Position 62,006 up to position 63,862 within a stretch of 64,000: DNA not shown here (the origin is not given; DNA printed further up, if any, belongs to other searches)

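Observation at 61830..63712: PLP-dependent MocR regulator divergent from hao: a possible hydroxylamine-sensing switch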

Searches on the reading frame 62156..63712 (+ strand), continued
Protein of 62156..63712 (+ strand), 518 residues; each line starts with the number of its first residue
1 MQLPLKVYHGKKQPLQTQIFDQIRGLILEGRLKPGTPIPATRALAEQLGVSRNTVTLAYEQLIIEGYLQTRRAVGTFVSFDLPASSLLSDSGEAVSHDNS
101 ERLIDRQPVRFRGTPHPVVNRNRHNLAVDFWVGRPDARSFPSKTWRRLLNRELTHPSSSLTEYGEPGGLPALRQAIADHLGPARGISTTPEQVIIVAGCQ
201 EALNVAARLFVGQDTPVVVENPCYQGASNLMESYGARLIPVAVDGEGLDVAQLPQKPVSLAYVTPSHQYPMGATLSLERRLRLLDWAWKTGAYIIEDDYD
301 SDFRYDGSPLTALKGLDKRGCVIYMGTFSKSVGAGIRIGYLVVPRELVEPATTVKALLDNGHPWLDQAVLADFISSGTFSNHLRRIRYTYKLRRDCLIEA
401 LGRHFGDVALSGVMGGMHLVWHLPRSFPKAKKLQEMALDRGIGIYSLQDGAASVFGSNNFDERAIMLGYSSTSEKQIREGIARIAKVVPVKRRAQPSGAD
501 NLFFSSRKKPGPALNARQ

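Call 19: find_related_loci(query=window:62156-63712:+, collection=genome_contigs, flank=10000)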
Query window:62156-63712:+ (518 aa) in genome_contigs; peptide patterns used: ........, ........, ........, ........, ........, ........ (x = any residue, [..] = any of these).
600 stretches matched a pattern (row limit reached: there are more); 584 encode a relative of the query (tblastn E <= 1e-3); the best 80 are kept; 80 distinct loci.
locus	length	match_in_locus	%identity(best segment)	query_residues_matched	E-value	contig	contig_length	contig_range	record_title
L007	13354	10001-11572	59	1-517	0e+0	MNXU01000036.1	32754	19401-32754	MAG: Betaproteobacteria bacterium CG2_30_68_42 cg2_3.0_scaffold_737_c, whole genome shotgun sequence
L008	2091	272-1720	57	1-485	0e+0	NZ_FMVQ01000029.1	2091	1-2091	Nitrosospira sp. Nl5, whole genome shotgun sequence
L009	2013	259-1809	54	1-511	0e+0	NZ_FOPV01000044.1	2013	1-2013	Nitrosospira sp. Nsp14, whole genome shotgun sequence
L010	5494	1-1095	66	132-496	7e-162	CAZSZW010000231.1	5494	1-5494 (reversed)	MAG TPA_asm: uncultured Gammaproteobacteria bacterium isolate binchicken_co286_3 genome assembly, contig: NODE_15409_len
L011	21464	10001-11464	47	3-488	5e-146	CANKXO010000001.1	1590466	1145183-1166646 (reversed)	uncultured Pseudomonadales bacterium isolate 2-516-G.fasta genome assembly, contig: NODE_1, whole genome shotgun sequenc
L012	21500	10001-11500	47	1-488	7e-142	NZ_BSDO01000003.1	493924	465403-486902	Xanthobacter flavus strain 301 sequence03, whole genome shotgun sequence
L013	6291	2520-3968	48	1-485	8e-140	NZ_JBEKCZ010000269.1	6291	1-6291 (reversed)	MAG: Bradyrhizobium sp. isolate SPRUCE 171 SPRUCE_171_269, whole genome shotgun sequence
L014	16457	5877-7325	46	1-485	1e-137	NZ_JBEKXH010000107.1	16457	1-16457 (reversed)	MAG: Bradyrhizobium sp. isolate SPRUCE 647 SPRUCE_647_107, whole genome shotgun sequence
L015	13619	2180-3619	46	1-485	8e-133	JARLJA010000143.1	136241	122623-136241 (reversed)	MAG: Xanthobacteraceae bacterium isolate MAG_BA17 MetaBAT2_Bin_17_sub_Anoxic_k141_1709373, whole genome shotgun sequence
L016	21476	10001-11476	60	1-494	0e+0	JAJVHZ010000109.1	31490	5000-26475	MAG: Gammaproteobacteria bacterium isolate Bin_33 c_000000003547, whole genome shotgun sequence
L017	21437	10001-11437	39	14-488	2e-95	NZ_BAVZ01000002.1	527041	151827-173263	Paenibacillus pini JCM 16418, whole genome shotgun sequence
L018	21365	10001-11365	38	2-481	2e-91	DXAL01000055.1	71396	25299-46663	MAG TPA_asm: Candidatus Mediterraneibacter merdipullorum isolate ChiSxjej4B16-6421 ChiSxjej4B16M5__C356548_L71396_SAMN08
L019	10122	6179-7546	35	12-491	5e-90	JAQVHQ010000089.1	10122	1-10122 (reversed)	MAG: Lachnospiraceae bacterium isolate STE_209 NODE_17141_length_10122_cov_40.719160_Sandtown_E, whole genome shotgun se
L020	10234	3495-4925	39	14-488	2e-88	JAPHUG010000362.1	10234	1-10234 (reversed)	MAG: Sedimenticola sp. isolate N3M-Bin_8 c_000000242957, whole genome shotgun sequence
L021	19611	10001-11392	38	2-486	3e-88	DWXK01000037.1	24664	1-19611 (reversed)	MAG TPA_asm: Candidatus Mediterraneibacter intestinavium isolate ChiBcec12-2655 ChiBcec12__C24517_L24664_SAMN08010098, w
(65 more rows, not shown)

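Call 24: find_encoding_contigs(protein=P0002, flank=10000, max_places=1)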
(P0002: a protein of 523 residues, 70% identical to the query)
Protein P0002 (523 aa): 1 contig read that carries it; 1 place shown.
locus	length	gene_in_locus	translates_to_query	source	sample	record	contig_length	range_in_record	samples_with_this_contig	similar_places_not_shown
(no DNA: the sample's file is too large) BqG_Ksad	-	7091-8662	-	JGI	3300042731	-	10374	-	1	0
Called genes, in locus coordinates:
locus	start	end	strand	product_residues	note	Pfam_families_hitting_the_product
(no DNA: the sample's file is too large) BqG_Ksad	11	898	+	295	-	PF01545:Cation_efflux, PF16916:ZT_dimer (weak)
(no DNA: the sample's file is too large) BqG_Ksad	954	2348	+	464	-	PF00202:Aminotran_3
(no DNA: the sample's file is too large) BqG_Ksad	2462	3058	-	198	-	PF03264:Cytochrom_NNT, PF14522:Cytochrome_C7 (faint)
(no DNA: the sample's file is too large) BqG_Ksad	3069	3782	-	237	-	PF13435:Cytochrome_C554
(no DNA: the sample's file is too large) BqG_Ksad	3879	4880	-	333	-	PF27869:HaoB_nitrify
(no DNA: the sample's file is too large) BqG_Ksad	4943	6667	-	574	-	PF14522:Cytochrome_C7 (faint), PF09699:Paired_CXXCH_1 (faint), PF13447:Multi-haem_cyto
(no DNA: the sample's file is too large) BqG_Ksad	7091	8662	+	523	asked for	PF00392:GntR, PF00155:Aminotran_1_2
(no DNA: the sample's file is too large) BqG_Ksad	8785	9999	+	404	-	PF00155:Aminotran_1_2, PF01053:Cys_Met_Meta_PP (weak)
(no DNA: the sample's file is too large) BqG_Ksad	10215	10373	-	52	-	?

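Call 25: find_encoding_contigs(protein=P0003, flank=10000, max_places=1)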
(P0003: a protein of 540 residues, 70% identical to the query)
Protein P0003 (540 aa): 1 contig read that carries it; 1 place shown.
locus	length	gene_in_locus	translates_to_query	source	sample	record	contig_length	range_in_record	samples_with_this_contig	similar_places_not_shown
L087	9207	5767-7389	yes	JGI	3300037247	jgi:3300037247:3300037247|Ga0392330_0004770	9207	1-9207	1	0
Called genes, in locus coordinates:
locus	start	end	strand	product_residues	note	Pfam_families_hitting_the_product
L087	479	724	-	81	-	-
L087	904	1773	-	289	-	PF03264:Cytochrom_NNT, PF14522:Cytochrome_C7 (faint), PF22113:Mtrc-MtrF_II-IV_dom (faint), PF00034:Cytochrom_C (weak)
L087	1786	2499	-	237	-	PF14522:Cytochrome_C7 (faint), PF13435:Cytochrome_C554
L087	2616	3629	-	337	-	PF27869:HaoB_nitrify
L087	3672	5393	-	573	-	PF14522:Cytochrome_C7 (faint), PF13435:Cytochrome_C554 (faint), PF13447:Multi-haem_cyto, PF22113:Mtrc-MtrF_II-IV_dom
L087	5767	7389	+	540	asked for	PF00392:GntR, PF00155:Aminotran_1_2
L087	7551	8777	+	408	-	PF00155:Aminotran_1_2, PF01053:Cys_Met_Meta_PP (weak)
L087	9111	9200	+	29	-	-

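Call 26: find_encoding_contigs(protein=P0020, flank=10000, max_places=1)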
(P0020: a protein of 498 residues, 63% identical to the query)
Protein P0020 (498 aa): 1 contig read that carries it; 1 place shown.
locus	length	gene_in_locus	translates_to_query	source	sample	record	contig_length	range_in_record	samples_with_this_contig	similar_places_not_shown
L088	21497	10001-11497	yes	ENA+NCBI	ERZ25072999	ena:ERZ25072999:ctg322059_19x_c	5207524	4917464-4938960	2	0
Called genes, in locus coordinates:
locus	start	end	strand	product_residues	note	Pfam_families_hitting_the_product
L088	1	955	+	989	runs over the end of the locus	PF13510:Fer2_4, PF00890:FAD_binding_2 (weak), PF01266:DAO (weak), PF01946:Thi4 (weak), PF07992:Pyr_redox_2, PF12831:FAD_oxidored (weak), PF13450:NAD_binding_8, PF01266:DAO, +7 more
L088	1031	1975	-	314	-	PF02826:2-Hacid_dh_C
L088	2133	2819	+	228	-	PF00392:GntR, PF07729:FCD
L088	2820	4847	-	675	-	PF05787:PhoX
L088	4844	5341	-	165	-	PF20791:Acyl-ACP_TE_C (faint), PF13279:4HBT_2, PF03061:4HBT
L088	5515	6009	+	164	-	PF00376:MerR, PF13411:MerR_1, PF09278:MerR-DNA-bind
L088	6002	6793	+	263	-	PF00378:ECH_1, PF16113:ECH_2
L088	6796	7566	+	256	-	PF00106:adh_short, PF08659:KR, PF13561:adh_short_C2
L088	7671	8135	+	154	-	PF07799:DUF1643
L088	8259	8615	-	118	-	-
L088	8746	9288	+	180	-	-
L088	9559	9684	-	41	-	-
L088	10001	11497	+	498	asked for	PF00392:GntR, PF00155:Aminotran_1_2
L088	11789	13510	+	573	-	-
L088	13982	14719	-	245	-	PF00702:Hydrolase, PF13419:HAD_2, PF13242:Hydrolase_like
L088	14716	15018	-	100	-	PF01910:Thiamine_BP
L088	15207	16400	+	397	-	PF12242:Eno-Rase_NADH_b, PF12241:Enoyl_reductase, PF07055:Eno-Rase_FAD_bd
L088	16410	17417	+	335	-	PF04055:Radical_SAM (weak), PF13353:Fer4_12 (faint)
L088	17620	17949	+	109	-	-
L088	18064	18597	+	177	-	PF13899:Thioredoxin_7, PF13098:Thioredoxin_2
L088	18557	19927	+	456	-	PF02321:OEP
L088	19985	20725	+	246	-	PF25917:BSH_RND (weak), PF25973:BSH_CzcB (weak), PF25984:BSH_YknX (weak)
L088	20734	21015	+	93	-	PF00708:Acylphosphatase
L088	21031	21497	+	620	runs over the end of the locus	PF19543:GH123_N (faint), PF22680:Glyco_hydro_123_N_2 (weak), PF13320:GH123_cat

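Call 27: find_encoding_contigs(protein=P0081, flank=10000, max_places=1)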
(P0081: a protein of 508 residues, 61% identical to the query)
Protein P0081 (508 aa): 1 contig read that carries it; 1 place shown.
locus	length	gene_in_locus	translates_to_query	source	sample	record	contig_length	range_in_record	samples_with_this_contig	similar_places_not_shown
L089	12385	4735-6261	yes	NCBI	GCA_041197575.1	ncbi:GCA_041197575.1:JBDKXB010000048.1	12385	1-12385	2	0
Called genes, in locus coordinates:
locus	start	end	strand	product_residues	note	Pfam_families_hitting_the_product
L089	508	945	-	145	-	PF03473:MOSC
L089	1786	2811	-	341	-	PF27869:HaoB_nitrify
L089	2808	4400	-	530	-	PF14522:Cytochrome_C7 (faint), PF09699:Paired_CXXCH_1 (faint), PF13447:Multi-haem_cyto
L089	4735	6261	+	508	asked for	PF00392:GntR, PF00155:Aminotran_1_2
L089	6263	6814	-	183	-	PF00775:Dioxygenase_C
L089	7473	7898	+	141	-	-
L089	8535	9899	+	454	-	PF00301:Rubredoxin, PF01266:DAO (faint), PF05834:Lycopene_cycl (faint), PF07992:Pyr_redox_2, PF13450:NAD_binding_8 (faint), PF13738:Pyr_redox_3, PF00070:Pyr_redox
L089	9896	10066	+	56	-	-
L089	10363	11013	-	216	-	PF00578:AhpC-TSA, PF02630:SCO1-SenC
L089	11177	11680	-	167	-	PF04314:LpqE-like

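Call 28: search_protein_families(library=pfam, proteins=[L088:11789-13510:+, L088:8746-9288:+, L088:8259-8615:-, L087:7551-8777:+, L089:6263-6814:-, L089:7473-7898:+], max_evalue=0.01)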
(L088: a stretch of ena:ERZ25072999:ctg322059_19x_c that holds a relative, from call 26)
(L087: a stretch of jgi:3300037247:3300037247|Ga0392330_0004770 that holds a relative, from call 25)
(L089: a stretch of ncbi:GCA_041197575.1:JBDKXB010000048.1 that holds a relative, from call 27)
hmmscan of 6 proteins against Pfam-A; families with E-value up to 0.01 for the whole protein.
L088:11789-13510:+ (573 aa): 0 families

L088:8746-9288:+ (180 aa): 0 families

L088:8259-8615:- (118 aa): 0 families

L087:7551-8777:+ (408 aa): 4 families
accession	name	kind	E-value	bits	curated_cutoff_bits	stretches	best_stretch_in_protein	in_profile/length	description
PF00155.27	Aminotran_1_2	-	3e-75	254.1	19.7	1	51-392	2-358/361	Aminotransferase class I and II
PF01053.26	Cys_Met_Meta_PP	-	3.3e-06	26.3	27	1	94-225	51-180/381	Cys/Met metabolism PLP-dependent enzyme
PF01041.23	DegT_DnrJ_EryC1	-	0.0047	16.6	19.8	0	98-226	27-153/360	DegT/DnrJ/EryC1/StrS aminotransferase family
PF01212.27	Beta_elim_lyase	-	0.0076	16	27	0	92-226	29-176/288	Beta-eliminating lyase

L089:6263-6814:- (183 aa): 1 family
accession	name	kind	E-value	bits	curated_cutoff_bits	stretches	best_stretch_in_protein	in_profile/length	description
PF00775.27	Dioxygenase_C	-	6.7e-21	75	27.3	1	40-182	3-180/182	Dioxygenase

L089:7473-7898:+ (141 aa): 0 families

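Call 40: search_solved_structures(query=window:62156-63712:+, max_evalue=1e-10, show_alignments=2)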
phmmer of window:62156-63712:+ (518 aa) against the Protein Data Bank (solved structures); distinct sequences matched with E-value up to 1e-10: 31.
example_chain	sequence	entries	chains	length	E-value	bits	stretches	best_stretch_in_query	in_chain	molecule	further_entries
7pq9_AAA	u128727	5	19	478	7.4e-67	229.6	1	112-485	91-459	PLP-dependent aminotransferase family protein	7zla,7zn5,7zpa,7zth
4mgr_A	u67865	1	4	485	1e-63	219.3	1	135-493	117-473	HTH-type transcriptional regulatory protein GabR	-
4n0b_A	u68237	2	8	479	1.3e-63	218.9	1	16-491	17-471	HTH-type transcriptional regulatory protein GabR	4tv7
8vxk_A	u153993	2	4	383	3.8e-54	187.7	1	135-493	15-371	HTH-type transcriptional regulatory protein GabR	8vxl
5t4j_B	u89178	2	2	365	6.7e-54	186.9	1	135-488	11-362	HTH-type transcriptional regulatory protein GabR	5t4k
5x03_B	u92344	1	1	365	8.3e-54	186.6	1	135-488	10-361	HTH-type transcriptional regulatory protein GabR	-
5x03_A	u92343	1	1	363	1e-53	186.3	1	135-488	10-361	HTH-type transcriptional regulatory protein GabR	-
6uxz_B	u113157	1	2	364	2.2e-53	185.1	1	135-488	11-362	HTH-type transcriptional regulatory protein GabR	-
1x0m_A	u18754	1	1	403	1.5e-43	152.7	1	131-489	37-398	Aminotransferase II Homologue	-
3aov_A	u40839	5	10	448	2.1e-43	152.3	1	131-489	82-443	Putative uncharacterized protein PH0207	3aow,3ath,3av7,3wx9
1wst_A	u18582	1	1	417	1.1e-42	149.9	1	132-490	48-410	multiple substrate aminotransferase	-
2zc0_A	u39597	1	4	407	2.4e-42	148.7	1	130-488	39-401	Alanine glyoxylate transaminase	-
2egy_A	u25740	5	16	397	5.9e-34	121.1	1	129-487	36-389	Alpha-aminodipate aminotransferase | 2-aminoadipate transaminase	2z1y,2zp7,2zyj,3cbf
1vp4_A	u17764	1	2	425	6.4e-29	104.5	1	127-488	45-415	aminotransferase, putative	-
8tn2_A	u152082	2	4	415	1.4e-26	96.8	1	139-422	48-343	PLP-dependent aminotransferase MppQ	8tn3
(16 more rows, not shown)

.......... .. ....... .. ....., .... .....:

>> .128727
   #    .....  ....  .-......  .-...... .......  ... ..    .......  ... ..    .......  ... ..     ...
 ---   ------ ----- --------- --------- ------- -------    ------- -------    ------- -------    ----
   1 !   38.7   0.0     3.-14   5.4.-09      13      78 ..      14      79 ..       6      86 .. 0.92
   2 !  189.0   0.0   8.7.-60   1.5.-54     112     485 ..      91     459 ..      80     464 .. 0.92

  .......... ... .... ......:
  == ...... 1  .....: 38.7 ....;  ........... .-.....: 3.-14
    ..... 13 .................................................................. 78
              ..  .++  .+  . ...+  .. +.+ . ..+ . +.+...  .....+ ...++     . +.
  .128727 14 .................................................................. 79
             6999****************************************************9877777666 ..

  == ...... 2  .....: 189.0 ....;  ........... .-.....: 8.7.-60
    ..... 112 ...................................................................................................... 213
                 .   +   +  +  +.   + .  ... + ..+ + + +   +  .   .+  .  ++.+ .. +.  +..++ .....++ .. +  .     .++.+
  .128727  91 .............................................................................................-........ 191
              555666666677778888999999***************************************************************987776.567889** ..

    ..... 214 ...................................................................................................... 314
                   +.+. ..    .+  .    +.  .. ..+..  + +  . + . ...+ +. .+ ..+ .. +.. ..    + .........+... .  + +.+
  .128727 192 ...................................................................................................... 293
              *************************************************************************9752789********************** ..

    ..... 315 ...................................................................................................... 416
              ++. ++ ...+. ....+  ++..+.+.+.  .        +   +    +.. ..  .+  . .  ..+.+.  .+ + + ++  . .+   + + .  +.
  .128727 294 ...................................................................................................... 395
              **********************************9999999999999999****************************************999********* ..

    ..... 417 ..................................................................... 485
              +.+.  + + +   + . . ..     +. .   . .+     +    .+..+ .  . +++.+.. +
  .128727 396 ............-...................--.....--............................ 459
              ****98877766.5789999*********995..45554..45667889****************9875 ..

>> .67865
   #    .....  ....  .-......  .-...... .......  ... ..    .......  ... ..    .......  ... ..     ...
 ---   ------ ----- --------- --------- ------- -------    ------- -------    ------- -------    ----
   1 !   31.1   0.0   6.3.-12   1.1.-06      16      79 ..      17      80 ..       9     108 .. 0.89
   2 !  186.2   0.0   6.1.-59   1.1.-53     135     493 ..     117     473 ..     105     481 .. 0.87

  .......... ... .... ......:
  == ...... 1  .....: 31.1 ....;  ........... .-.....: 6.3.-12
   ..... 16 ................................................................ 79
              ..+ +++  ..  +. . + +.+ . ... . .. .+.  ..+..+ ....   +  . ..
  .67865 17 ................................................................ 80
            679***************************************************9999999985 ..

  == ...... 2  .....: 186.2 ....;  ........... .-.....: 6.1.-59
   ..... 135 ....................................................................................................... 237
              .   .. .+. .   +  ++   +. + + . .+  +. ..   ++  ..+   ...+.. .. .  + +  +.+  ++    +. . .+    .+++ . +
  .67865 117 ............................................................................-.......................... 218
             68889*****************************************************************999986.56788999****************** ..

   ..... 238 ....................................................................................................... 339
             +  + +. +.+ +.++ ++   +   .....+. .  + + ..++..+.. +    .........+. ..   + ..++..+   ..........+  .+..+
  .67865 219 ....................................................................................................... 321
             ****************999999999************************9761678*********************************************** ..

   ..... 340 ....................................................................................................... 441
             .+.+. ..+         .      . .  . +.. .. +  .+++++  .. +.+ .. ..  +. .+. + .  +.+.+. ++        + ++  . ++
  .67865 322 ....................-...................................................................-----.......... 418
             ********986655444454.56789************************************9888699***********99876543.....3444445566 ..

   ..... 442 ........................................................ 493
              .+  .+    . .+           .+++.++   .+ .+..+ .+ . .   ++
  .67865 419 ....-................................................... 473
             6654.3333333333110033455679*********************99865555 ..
